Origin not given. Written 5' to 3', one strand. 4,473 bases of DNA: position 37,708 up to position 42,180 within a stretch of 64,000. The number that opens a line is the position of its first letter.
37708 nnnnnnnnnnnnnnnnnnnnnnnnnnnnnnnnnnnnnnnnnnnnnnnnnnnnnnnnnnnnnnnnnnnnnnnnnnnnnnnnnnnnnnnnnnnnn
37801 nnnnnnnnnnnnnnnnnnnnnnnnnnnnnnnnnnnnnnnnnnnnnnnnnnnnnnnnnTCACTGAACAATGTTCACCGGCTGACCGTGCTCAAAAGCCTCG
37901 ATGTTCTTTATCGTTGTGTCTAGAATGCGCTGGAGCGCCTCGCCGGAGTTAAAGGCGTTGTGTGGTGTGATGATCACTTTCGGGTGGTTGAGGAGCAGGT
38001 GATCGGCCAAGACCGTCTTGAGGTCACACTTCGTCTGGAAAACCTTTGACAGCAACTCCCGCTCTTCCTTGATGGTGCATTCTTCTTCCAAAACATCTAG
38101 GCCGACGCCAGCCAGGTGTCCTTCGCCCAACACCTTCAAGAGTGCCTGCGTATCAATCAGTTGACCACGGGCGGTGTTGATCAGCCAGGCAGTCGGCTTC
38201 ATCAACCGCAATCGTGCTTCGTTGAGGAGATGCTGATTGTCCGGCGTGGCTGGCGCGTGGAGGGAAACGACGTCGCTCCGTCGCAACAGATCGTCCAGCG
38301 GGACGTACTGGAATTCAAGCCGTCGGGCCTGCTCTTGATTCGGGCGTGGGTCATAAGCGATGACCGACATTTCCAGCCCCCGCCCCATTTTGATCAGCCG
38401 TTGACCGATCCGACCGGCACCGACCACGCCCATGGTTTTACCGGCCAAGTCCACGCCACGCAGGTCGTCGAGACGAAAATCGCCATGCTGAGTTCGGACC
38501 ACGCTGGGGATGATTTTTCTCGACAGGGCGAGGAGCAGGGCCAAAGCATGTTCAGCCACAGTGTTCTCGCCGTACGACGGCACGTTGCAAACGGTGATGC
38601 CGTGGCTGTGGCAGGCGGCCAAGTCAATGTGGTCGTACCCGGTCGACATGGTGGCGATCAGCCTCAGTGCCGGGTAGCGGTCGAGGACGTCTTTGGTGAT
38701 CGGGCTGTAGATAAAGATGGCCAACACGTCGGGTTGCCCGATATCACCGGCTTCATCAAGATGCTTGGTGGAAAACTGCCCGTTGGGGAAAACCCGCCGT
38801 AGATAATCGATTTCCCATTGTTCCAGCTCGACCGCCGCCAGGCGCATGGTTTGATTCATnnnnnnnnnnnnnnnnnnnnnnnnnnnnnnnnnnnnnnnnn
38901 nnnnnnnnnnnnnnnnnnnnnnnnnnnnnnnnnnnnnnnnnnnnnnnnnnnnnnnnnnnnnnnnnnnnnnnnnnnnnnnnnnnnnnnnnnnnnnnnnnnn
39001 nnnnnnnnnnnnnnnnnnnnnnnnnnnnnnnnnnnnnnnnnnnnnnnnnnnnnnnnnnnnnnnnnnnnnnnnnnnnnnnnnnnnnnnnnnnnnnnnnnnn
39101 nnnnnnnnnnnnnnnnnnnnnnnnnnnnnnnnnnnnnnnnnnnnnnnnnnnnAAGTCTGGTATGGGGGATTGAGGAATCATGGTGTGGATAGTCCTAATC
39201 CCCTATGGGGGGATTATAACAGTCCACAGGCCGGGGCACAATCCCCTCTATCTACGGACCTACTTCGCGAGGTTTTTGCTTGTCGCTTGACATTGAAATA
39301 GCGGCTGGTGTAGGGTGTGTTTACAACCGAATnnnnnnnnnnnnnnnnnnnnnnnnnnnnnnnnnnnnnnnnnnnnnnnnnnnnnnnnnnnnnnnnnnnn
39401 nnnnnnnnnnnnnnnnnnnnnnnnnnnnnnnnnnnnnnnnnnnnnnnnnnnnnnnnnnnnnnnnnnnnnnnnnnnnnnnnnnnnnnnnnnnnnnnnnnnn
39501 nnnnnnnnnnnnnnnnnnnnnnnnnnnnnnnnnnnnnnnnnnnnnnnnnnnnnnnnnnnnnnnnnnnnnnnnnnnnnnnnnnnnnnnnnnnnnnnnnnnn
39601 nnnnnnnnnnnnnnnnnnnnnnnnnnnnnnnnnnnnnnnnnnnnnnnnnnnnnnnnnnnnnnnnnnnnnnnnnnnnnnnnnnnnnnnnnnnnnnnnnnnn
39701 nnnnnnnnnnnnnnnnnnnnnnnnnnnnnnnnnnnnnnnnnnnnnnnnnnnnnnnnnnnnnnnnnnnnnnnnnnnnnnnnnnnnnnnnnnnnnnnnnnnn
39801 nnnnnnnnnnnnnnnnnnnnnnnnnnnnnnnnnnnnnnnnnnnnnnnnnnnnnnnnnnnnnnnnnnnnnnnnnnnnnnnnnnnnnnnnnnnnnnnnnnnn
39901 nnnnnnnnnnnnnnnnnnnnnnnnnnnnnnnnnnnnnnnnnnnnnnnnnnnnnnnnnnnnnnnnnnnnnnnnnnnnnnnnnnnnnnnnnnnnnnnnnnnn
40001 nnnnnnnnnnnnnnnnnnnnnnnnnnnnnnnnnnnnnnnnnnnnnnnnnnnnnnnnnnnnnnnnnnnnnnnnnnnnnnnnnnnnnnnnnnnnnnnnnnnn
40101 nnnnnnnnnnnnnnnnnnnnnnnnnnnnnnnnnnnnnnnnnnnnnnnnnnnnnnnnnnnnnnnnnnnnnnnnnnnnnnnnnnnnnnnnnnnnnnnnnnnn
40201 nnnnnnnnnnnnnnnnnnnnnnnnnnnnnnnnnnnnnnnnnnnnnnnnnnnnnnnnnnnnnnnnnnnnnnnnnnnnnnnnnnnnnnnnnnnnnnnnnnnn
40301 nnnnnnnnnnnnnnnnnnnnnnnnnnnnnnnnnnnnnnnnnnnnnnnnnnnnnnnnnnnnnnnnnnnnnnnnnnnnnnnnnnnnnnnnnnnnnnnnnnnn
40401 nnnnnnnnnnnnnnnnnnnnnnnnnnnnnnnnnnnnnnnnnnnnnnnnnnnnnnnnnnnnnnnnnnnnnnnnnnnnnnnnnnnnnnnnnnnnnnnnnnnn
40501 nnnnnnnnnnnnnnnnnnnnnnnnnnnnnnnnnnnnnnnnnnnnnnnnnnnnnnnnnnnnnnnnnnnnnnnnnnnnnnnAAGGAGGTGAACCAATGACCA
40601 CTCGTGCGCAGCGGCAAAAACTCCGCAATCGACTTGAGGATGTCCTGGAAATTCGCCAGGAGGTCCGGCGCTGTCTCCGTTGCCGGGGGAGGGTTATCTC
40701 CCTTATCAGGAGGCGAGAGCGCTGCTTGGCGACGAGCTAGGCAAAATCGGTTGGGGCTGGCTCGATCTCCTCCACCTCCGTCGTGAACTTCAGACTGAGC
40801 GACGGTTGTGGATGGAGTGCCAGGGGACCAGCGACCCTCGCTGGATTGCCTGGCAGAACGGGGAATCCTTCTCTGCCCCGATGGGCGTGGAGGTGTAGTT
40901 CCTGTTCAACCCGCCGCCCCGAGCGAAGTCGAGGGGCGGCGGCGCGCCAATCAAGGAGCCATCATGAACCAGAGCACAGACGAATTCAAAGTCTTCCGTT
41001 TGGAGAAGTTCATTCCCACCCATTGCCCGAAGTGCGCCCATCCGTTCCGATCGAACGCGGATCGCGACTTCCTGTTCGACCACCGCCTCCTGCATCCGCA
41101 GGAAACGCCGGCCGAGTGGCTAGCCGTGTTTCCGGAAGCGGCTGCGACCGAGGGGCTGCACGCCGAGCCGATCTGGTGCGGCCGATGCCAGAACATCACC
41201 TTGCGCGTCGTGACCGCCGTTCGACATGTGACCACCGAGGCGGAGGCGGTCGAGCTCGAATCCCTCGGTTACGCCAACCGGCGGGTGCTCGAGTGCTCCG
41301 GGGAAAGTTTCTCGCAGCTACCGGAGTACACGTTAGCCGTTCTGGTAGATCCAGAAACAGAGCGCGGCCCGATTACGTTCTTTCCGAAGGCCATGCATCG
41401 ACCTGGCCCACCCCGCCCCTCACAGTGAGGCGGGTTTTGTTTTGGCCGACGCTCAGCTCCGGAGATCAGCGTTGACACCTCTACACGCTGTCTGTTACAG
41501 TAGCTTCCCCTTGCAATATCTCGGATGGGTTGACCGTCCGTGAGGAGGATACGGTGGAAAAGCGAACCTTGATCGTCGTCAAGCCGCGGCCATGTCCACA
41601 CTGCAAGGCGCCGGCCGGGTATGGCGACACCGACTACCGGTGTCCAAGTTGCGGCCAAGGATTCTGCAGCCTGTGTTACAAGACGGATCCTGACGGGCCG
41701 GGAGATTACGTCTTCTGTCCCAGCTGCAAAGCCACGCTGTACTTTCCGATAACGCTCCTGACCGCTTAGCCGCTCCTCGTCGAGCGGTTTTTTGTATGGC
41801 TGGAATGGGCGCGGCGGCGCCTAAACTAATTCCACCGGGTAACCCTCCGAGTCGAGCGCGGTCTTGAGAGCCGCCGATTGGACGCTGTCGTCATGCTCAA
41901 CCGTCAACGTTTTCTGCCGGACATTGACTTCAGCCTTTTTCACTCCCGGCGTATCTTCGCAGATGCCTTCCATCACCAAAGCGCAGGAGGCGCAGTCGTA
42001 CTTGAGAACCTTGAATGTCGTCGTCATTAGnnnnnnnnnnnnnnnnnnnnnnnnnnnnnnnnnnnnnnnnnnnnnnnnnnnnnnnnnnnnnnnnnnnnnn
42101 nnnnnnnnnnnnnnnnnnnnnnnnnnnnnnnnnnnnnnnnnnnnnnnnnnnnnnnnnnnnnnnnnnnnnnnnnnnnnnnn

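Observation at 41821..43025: CcdA/DsbD-like thiol-transporter core fused to an extracytoplasmic cupredoxin-like domain, coupled to CopZ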

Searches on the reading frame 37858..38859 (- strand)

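Call 7: search_protein_families(library=pfam, proteins=[window:37858-38859:-], max_evalue=0.001)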
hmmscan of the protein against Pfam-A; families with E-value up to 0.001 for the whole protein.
window:37858-38859:- (333 aa): 3 families
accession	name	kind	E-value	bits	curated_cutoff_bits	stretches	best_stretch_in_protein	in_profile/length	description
PF02826.25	2-Hacid_dh_C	-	1.5e-56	191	25.1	1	106-302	1-178/178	D-isomer specific 2-hydroxyacid dehydrogenase, NAD binding domain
PF00389.36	2-Hacid_dh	-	2.5e-26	92.4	24.6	1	37-329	34-129/134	D-isomer specific 2-hydroxyacid dehydrogenase, catalytic domain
PF13478.12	XdhC_C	-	0.00033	21.6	29.7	1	145-245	3-66/125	XdhC Rossmann domain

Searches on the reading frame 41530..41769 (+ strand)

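Call 3: search_protein_families(library=pfam, proteins=[window:41530-41769:+], max_evalue=0.1)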
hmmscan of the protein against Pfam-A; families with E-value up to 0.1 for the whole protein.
window:41530-41769:+ (79 aa): 15 families
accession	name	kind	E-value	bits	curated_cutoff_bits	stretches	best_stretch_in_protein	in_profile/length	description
PF22191.2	IBR_1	-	6.3e-05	23.2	27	1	21-51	5-37/47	IBR domain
PF22289.1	DmmA-like_C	-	0.00012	22.4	27.4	1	45-71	3-29/44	Dimethylamine monooxygenase subunit DmmA-like, C-terminal domain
PF05458.17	Siva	-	0.00064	19.9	26.2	1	32-67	134-169/173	Cd27 binding protein (Siva)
PF01485.27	IBR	-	0.0055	17.2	24.3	1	20-51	19-57/65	IBR domain, a half RING-finger domain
PF01363.27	FYVE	-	0.0071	16.9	27.8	1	21-54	10-43/67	FYVE zinc finger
PF09723.15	Zn_ribbon_8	-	0.0087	16.5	34.4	0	35-68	5-34/41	Zinc ribbon domain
PF24623.2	Phage_zn_bind_8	-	0.024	14.8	24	1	15-30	11-22/57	Putative DNA-binding phage zinc finger domain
PF22586.1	ANCHR-like_BBOX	-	0.026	15.1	27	1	22-52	2-27/39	ANCHR-like B-box zinc-binding domain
PF17848.7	Zn_ribbon_ACC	-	0.03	14.9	24.5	0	63-71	4-12/26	Acetyl-CoA carboxylase zinc finger domain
PF04438.22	zf-HIT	-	0.052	13.8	24.7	0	34-51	12-30/30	HIT zinc finger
PF13248.11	Zn_ribbon_3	-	0.061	13.3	27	0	21-28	4-11/26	zinc-ribbon domain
PF23547.1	Zn_ribbon_FGT1_1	-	0.062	13.4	27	0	32-41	17-26/35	FORGETTER1 first zinc ribbon domain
PF00628.35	PHD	-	0.075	13.5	24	0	46-68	1-21/47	PHD-finger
PF24485.1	zf-C2H2_DHX34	-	0.09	13.3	27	0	62-72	3-13/25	DHX34-like, C2H2-type zinc finger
PF12773.13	DZR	-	0.096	13.3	27.3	0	19-42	24-45/45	Double zinc ribbon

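Call 67: search_protein_families(library=phrogs, proteins=[window:41530-41769:+], max_evalue=0.01)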
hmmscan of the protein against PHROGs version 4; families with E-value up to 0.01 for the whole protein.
window:41530-41769:+ (79 aa): 0 families

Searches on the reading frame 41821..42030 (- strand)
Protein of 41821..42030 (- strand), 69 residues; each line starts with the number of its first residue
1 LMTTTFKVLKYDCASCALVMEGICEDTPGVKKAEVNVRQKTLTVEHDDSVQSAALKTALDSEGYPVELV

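Call 3: search_protein_families(library=pfam, proteins=[window:41821-42030:-], max_evalue=0.1)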
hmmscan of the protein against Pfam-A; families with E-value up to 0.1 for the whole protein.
window:41821-42030:- (69 aa): 2 families
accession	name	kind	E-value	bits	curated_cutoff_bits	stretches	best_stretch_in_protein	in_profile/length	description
PF00403.32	HMA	-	1.1e-06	29.4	24.8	1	6-64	2-61/62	Heavy-metal-associated domain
PF19803.4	DUF6286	-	0.062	14.2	35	1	15-52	39-77/108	Family of unknown function (DUF6286)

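Call 4: search_protein_families(library=ncbifam, proteins=[window:41821-42030:-], max_evalue=0.1)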
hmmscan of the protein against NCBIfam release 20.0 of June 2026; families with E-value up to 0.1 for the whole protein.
window:41821-42030:- (69 aa): 14 families
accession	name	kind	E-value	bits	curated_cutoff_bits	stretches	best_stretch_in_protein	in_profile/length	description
TIGR02052.1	MerP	equivalog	3.5e-09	37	92.55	1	3-67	24-89/92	mercury resistance system periplasmic binding protein MerP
NF033795.1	chaper_CopZ_Bs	exception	1.5e-08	34.7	91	1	4-67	2-66/66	copper chaperone CopZ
NF047957.1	CopZ_AFE_1862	equivalog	5e-07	30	85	1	11-66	8-61/62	CopZ family metallochaperone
NF033794.2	chaper_CopZ_Eh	exception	5.8e-07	29.5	95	1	5-68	3-67/68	copper chaperone CopZ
NF010311.1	PRK13748.1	subfamily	3.9e-06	26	600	1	5-67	2-64/560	mercury(II) reductase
TIGR00003.1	TIGR00003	subfamily_domain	4.9e-06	26.7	62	1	5-66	3-65/66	copper ion binding protein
NF008262.1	PRK11033.1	equivalog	4.6e-05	22.1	1005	1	4-67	43-105/731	zinc/cadmium/mercury/lead-transporting ATPase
NF041115.1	UxxU_metal_bind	equivalog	5.4e-05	23.3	95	1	11-58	13-61/74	metal-binding (seleno)protein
NF045683.1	MerT_CopZ_Se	exception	7.7e-05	22.3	375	1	3-68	163-229/235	MerT/CopZ fusion-like heavy metal transport selenoprotein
NF033556.1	MerTP_fusion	equivalog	0.0001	22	180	1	3-66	121-185/186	mercuric transport protein MerTP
NF033781.1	chaper_CopP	exception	0.00017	21.6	112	1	5-66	3-64/65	copper-binding metallochaperone CopP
NF033553.1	MerP_Gpos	exception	0.00023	21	110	1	3-67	46-112/112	mercury resistance system substrate-binding protein MerP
NF033775.1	P_type_ZntA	exception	0.00065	18.1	1240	1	5-65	51-110/732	Zn(II)/Cd(II)/Pb(II) translocating P-type ATPase ZntA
NF007952.0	PRK10671.1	equivalog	0.0045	15.2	1316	1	12-69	113-168/838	copper-exporting P-type ATPase CopA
